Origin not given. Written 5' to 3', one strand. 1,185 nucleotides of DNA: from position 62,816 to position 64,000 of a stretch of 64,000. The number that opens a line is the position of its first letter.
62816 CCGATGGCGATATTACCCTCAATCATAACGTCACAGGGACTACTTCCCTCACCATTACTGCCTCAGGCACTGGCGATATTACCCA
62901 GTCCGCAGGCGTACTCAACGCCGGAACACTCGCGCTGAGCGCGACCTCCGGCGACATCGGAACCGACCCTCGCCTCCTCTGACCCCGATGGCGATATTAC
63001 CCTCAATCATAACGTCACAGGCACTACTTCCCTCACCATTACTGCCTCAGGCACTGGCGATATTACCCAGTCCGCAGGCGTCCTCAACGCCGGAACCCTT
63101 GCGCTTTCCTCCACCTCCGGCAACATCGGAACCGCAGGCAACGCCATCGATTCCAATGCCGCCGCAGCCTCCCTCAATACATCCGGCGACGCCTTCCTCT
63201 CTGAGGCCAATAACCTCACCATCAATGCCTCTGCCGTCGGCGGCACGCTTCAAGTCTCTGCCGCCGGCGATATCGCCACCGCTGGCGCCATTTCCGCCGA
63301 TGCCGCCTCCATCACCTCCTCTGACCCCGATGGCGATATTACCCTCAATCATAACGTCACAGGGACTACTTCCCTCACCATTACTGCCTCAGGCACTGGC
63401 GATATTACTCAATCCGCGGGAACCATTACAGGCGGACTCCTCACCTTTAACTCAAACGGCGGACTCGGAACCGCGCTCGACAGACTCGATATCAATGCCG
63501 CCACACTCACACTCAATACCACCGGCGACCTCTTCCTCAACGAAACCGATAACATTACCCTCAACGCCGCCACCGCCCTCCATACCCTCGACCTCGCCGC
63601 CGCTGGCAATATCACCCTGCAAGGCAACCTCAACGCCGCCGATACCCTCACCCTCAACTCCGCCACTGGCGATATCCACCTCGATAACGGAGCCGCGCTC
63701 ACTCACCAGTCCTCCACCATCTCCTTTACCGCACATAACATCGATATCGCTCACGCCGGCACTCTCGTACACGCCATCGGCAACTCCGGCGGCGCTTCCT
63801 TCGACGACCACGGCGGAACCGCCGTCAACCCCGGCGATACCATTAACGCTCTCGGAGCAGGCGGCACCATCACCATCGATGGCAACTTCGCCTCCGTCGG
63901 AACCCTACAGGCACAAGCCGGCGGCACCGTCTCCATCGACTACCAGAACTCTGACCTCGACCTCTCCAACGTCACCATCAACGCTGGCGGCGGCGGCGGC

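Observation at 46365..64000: Second giant TpsA-like gene longer than 17.6 kb (over 5,800 codons) and still open at the window edge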

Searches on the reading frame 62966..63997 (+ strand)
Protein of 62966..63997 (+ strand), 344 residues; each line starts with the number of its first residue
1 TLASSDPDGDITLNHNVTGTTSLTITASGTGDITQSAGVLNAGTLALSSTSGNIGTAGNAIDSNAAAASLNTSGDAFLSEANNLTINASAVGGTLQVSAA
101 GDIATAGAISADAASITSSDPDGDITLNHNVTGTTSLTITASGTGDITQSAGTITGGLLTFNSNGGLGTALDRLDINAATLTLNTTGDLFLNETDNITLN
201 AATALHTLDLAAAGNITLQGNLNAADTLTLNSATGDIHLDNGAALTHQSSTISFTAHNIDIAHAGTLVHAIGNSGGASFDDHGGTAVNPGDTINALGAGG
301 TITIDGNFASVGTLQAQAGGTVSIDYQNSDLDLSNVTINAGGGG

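Call 19: find_related_loci(query=window:62966-63997:+, collection=genome_contigs, flank=10000)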
Query window:62966-63997:+ (344 aa) in genome_contigs; peptide patterns used: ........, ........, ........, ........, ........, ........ (x = any residue, [..] = any of these).
131 stretches matched a pattern, but none encodes a relative of the query by tblastn (E <= 1e-3).
